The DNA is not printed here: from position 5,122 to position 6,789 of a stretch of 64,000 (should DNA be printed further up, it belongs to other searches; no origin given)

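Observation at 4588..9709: Methanol:corrinoid methyltransferase module (mtaC–mtaB, RACo-type activase, URO-D-like) embedded in a glycan-degrading gene neighbourhood with no mcr/mtr in view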

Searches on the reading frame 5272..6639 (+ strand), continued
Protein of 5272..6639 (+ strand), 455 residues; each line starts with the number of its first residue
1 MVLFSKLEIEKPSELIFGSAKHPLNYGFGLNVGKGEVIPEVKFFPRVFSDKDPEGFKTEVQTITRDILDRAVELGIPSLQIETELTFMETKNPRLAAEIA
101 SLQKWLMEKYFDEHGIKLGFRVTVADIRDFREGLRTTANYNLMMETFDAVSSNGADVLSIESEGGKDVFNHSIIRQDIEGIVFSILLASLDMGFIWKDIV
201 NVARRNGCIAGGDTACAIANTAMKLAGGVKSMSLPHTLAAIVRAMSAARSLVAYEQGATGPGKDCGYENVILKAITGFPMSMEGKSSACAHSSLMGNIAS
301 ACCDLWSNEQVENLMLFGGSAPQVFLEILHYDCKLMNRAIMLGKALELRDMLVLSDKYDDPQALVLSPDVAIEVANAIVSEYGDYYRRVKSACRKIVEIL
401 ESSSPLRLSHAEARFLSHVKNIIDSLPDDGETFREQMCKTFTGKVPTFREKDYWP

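Call 72: search_protein_families(library=pfam, proteins=[L010:9404-10672:+, L010:10930-12309:+, L010:6080-7219:+, L021:9346-10401:+, L019:9650-10963:+, L019:6634-7833:+, L009:12463-13491:+, L008:4405-6243:-, L008:6247-6909:-, L008:11131-12246:-], max_evalue=0.001)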
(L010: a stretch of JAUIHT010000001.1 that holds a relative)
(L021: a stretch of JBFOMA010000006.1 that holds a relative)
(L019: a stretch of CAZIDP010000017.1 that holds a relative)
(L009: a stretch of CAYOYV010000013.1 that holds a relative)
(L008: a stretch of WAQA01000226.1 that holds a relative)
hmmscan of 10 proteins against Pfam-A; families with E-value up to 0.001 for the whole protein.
L010:9404-10672:+ (422 aa): 1 family
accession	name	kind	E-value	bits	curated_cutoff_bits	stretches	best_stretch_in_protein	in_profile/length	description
PF01208.23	URO-D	-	1.1e-13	51.4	23.9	1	215-416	158-346/346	Uroporphyrinogen decarboxylase (URO-D)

L010:10930-12309:+ (459 aa): 1 family
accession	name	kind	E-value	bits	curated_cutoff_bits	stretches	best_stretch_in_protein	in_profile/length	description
PF00589.27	Phage_integrase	-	4.7e-08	33.4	27.1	1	264-427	16-170/172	Phage integrase family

L010:6080-7219:+ (379 aa): 2 families
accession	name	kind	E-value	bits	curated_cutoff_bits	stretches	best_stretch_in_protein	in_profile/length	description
PF12833.13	HTH_18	-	1.8e-26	92.7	33.6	1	299-377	2-80/80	Helix-turn-helix domain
PF00165.29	HTH_AraC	-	5.5e-18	65.1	26.6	2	338-376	2-42/42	Bacterial regulatory helix-turn-helix proteins, AraC family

L021:9346-10401:+ (351 aa): 2 families
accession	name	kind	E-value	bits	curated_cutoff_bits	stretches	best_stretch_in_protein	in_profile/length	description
PF02492.25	cobW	-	3.2e-27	95.7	20.7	1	22-193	2-170/180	CobW/HypB/UreG, nucleotide-binding domain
PF07683.19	CobW_C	-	1.5e-06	28.4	22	1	264-349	4-93/94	Cobalamin synthesis protein cobW C-terminal domain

L019:9650-10963:+ (437 aa): 4 families
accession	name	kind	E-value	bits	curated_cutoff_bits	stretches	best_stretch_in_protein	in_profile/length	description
PF00483.29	NTP_transferase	-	3.8e-61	207.2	21.2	1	19-289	2-244/245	Nucleotidyl transferase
PF25247.1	LbH_GLGC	-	4.2e-38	130.8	27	1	308-434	1-134/135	GLGC left-handed parallel beta-helix domain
PF24894.1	Hexapep_GlmU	-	1.1e-08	35.5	23.3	1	319-424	15-104/104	GlmU-like, C-terminal hexapeptide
PF25084.1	LbH_EIF2B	-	7.1e-05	23.2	54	0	378-434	30-85/105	EIF2B subunit epsilon LbH domain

L019:6634-7833:+ (399 aa): 3 families
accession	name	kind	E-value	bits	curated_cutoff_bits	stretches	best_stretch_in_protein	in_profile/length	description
PF12833.13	HTH_18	-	7e-24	84.4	33.6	1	311-387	2-78/80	Helix-turn-helix domain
PF00165.29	HTH_AraC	-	6.9e-18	64.8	26.6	2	353-387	8-41/42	Bacterial regulatory helix-turn-helix proteins, AraC family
PF10114.15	PocR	-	0.00018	21.7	23.9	1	56-103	53-100/162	Sensory domain found in PocR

L009:12463-13491:+ (342 aa): 3 families
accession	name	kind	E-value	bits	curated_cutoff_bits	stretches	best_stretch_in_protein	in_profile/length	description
PF00867.23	XPG_I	-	3.3e-23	82.3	24.9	1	144-237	1-89/89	XPG I-region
PF00752.23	XPG_N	-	3.3e-17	63.2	22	1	5-101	6-100/101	XPG N-terminal domain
PF01367.25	5_3_exonuc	-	2.6e-05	25.1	40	1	223-267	2-48/97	5'-3' exonuclease, C-terminal SAM fold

L008:4405-6243:- (612 aa): 2 families
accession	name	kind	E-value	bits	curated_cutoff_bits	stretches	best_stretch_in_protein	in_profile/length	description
PF01314.23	AFOR_C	-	2.7e-142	474.9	27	1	233-611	10-385/385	Aldehyde ferredoxin oxidoreductase, domains 2 & 3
PF02730.20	AFOR_N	-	1.4e-80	270.2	29.8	1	12-211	1-199/199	Aldehyde ferredoxin oxidoreductase, N-terminal domain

L008:6247-6909:- (220 aa): 1 family
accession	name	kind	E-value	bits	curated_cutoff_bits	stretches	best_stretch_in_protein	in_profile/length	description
PF00596.27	Aldolase_II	-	5e-48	163.9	22.2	1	19-195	1-183/183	Class II Aldolase and Adducin N-terminal domain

L008:11131-12246:- (371 aa): 2 families
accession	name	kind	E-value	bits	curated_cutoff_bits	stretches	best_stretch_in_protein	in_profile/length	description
PF04055.27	Radical_SAM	-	1.9e-07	31.9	29.5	1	28-150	2-110/166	Radical SAM superfamily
PF13353.11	Fer4_12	-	0.00083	20.1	22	0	32-117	14-88/137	4Fe-4S single cluster domain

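Call 83: find_homologous_proteins(query=L025:9903-11006:+, max_evalue=1e-10)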
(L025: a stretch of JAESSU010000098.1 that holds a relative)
Query L025:9903-11006:+ (368 aa): 665 proteins with E <= 1e-10 among 1577 candidates; the best 120 are listed.
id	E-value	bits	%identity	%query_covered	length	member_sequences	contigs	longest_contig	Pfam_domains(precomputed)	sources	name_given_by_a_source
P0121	3.0e-256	868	99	100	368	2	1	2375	-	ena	-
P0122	2.0e-170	585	67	99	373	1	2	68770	-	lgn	-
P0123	3.9e-169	581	66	98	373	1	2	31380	-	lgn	-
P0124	2.4e-165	568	65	99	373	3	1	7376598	-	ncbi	-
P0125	2.2e-164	565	66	97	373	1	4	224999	-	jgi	jgi:5-methyltetrahydrofolate--homocysteine methyltransferase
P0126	9.1e-162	557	65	97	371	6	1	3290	-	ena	-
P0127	1.2e-160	553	64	98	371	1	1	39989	-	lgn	-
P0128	1.7e-157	543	63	98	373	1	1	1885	-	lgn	-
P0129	2.1e-157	542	64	98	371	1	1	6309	-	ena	-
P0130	8.4e-155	534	61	99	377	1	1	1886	-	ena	-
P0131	1.5e-151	523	71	83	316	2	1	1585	-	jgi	jgi:5-methyltetrahydrofolate--homocysteine methyltransferase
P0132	1.4e-102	362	47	89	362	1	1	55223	-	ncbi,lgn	-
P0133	2.3e-102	361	50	90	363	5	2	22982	-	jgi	-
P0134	3.3e-102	361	49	84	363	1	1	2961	-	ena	-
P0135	8.3e-102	359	46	88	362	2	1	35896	-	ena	-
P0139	1.1e-100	356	43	93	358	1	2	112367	-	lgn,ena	-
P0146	4.0e-99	350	48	86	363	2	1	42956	-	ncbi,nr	ncbi:MAG: hypothetical protein JXB38_11345 [Anaerolineales bacterium]|nr:hypothetical protein [Anaer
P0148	1.1e-98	349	45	91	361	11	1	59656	-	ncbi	ncbi:MAG: hypothetical protein WAO80_02825 [Caldicoprobacterales bacterium]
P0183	2.4e-93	331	45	89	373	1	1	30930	-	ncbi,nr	ncbi:MAG: hypothetical protein C0404_01850 [Verrucomicrobia bacterium]|nr:hypothetical protein [Verr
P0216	2.0e-91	325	46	90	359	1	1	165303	-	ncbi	-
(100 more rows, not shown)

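Call 84: find_encoding_contigs(protein=P0124, flank=7000, max_places=1)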
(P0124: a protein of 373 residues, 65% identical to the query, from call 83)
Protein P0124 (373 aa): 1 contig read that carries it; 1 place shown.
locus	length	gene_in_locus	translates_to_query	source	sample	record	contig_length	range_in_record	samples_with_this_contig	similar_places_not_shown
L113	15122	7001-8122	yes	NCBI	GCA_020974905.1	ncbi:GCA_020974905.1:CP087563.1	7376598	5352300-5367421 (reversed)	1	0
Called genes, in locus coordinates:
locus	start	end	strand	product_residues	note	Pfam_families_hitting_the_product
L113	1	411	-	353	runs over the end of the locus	-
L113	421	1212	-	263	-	PF05721:PhyH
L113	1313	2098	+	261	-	PF00165:HTH_AraC (weak), PF12833:HTH_18, PF00165:HTH_AraC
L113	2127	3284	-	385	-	PF01208:URO-D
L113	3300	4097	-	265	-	PF05721:PhyH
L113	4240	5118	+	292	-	PF02311:AraC_binding, PF07883:Cupin_2 (weak), PF00165:HTH_AraC (weak), PF12833:HTH_18, PF00165:HTH_AraC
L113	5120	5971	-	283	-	PF02311:AraC_binding (weak), PF00165:HTH_AraC, PF12833:HTH_18, PF00165:HTH_AraC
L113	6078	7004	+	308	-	PF05721:PhyH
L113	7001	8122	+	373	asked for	-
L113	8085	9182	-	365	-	PF01208:URO-D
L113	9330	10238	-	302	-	PF05721:PhyH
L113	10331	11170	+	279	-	PF00165:HTH_AraC (weak), PF12833:HTH_18, PF00165:HTH_AraC (weak)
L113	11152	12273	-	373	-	PF01208:URO-D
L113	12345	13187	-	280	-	PF05721:PhyH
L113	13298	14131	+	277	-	PF02311:AraC_binding (weak), PF00165:HTH_AraC, PF12833:HTH_18, PF00165:HTH_AraC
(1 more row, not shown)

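Call 85: find_encoding_contigs(protein=P0148, flank=7000, max_places=1)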
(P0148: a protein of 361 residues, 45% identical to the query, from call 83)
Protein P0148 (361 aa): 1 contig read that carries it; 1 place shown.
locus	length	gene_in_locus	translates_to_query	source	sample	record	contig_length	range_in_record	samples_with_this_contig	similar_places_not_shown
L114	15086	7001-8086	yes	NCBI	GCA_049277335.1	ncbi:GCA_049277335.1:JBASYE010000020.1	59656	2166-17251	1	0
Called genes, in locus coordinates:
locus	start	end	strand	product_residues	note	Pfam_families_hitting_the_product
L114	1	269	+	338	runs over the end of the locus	PF03773:ArsP_1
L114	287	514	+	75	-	PF13192:Thioredoxin_3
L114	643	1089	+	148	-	PF10865:DUF2703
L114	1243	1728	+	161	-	PF04542:Sigma70_r2, PF08281:Sigma70_r4_2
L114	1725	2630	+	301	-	PF13490:zf-HC2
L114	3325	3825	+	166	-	PF04542:Sigma70_r2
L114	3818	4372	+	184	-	-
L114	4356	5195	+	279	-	PF25425:YfjL_N, PF24911:YfjL_C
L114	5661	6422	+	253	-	PF01987:AIM24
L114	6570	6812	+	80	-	PF09413:DUF2007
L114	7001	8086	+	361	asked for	-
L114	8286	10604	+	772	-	PF17853:GGDEF_2 (weak), PF12833:HTH_18, PF00165:HTH_AraC (weak)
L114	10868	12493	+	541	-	PF01547:SBP_bac_1, PF13416:SBP_bac_8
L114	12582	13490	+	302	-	PF00528:BPD_transp_1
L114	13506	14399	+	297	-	PF00528:BPD_transp_1 (weak)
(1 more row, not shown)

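Call 86: find_encoding_contigs(protein=P0146, flank=7000, max_places=1)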
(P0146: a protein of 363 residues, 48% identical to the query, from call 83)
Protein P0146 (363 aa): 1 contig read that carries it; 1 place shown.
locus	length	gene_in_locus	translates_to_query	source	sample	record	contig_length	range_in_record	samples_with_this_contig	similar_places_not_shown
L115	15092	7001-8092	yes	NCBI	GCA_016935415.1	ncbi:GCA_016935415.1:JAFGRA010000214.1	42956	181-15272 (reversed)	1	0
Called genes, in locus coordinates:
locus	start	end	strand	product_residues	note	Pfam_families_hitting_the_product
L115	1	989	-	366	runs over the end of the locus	PF00072:Response_reg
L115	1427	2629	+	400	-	PF01208:URO-D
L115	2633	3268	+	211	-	PF02607:B12-binding_2, PF02310:B12-binding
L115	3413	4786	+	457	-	-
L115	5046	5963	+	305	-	PF00528:BPD_transp_1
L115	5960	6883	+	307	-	PF00528:BPD_transp_1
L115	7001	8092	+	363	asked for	-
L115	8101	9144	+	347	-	-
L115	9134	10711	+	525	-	PF11028:TMEM260_N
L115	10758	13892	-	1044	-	PF02837:Glyco_hydro_2_N, PF00703:Glyco_hydro_2, PF02836:Glyco_hydro_2_C, PF16353:LacZ_4, PF02929:Bgal_small_N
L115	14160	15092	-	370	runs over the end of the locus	?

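Call 87: find_encoding_contigs(protein=P0216, flank=7000, max_places=1)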
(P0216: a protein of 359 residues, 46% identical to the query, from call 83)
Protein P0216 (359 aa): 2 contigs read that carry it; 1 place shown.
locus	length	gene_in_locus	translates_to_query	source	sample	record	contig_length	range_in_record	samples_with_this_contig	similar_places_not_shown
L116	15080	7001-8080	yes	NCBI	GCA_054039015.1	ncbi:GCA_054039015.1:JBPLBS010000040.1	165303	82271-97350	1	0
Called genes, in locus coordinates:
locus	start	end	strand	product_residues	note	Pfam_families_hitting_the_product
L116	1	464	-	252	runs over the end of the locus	PF00756:Esterase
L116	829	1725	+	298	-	-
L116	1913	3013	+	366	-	PF04381:RdgC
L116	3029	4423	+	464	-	PF01336:tRNA_anti-codon, PF00152:tRNA-synt_2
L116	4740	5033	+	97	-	-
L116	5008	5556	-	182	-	PF00588:SpoU_methylase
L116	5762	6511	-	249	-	-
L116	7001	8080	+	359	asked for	-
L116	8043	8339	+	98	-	-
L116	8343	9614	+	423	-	PF01408:GFO_IDH_MocA, PF19051:GFO_IDH_MocA_C2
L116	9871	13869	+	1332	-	PF03130:HEAT_PBS (faint), PF13646:HEAT_2, PF02985:HEAT (faint), PF13646:HEAT_2, PF01261:AP_endonuc_2, PF06439:3keto-disac_hyd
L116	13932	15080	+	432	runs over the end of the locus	PF13472:Lipase_GDSL_2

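Call 88: find_encoding_contigs(protein=P0139, flank=7000, max_places=1)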
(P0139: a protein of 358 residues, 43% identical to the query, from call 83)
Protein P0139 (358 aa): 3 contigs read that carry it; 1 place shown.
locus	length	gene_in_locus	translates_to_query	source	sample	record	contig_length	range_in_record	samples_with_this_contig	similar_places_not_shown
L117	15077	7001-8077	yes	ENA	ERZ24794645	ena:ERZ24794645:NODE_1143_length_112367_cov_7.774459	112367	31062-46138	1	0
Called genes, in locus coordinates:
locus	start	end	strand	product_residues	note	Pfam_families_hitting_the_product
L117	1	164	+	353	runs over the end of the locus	PF01208:URO-D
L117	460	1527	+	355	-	PF01208:URO-D (weak)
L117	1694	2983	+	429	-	-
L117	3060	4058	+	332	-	PF13415:Beta-prop_FBX42, PF25852:DUF6242_C (faint), PF24681:Kelch_KLHDC2_KLHL20_DRC7, PF01344:Kelch_1 (faint), PF24681:Kelch_KLHDC2_KLHL20_DRC7, PF24981:Beta-prop_ATRN-LZTR1 (weak), PF13415:Beta-prop_FBX42, PF24681:Kelch_KLHDC2_KLHL20_DRC7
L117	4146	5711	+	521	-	-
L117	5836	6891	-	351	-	PF08241:Methyltransf_11 (faint), PF01555:N6_N4_Mtase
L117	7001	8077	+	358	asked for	-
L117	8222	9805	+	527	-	PF00251:Glyco_hydro_32N, PF08244:Glyco_hydro_32C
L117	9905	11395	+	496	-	PF00884:Sulfatase, PF01663:Phosphodiest (faint)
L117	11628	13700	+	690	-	-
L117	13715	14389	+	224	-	-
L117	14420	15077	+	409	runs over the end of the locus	PF04282:DUF438, PF01814:Hemerythrin, PF13596:PAS_10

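Call 89: find_encoding_contigs(protein=P0183, flank=7000, max_places=1)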
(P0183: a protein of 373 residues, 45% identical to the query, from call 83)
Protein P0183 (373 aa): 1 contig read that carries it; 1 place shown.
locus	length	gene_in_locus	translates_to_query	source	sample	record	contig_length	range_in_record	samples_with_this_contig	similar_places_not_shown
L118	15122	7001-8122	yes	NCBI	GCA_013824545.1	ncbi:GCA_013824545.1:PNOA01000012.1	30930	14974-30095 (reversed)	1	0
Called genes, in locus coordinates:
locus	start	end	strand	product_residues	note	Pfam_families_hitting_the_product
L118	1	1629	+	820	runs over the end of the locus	PF13927:Ig_3 (faint), PF13229:Beta_helix (weak), PF17957:Big_7 (weak)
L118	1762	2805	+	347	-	PF20434:BD-FAE (faint), PF02230:Abhydrolase_2 (weak), PF00326:Peptidase_S9 (faint)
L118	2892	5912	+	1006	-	PF08241:Methyltransf_11, PF13649:Methyltransf_25, PF13847:Methyltransf_31 (weak), PF01011:PQQ (faint), PF13360:PQQ_2, PF13570:Beta-prop_ACSF4 (weak), PF13360:PQQ_2 (weak)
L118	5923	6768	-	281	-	PF07883:Cupin_2 (faint), PF12833:HTH_18, PF00165:HTH_AraC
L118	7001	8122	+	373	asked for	-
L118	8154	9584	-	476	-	PF04773:FecR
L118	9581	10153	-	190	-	PF04542:Sigma70_r2, PF08281:Sigma70_r4_2 (weak)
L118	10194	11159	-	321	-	PF00899:ThiF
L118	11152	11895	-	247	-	PF01209:Ubie_methyltran, PF13489:Methyltransf_23, PF13847:Methyltransf_31, PF08241:Methyltransf_11, PF08242:Methyltransf_12, PF13649:Methyltransf_25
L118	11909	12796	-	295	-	PF21926:FeeM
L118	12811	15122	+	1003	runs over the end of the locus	PF04542:Sigma70_r2 (weak), PF04545:Sigma70_r4, PF08281:Sigma70_r4_2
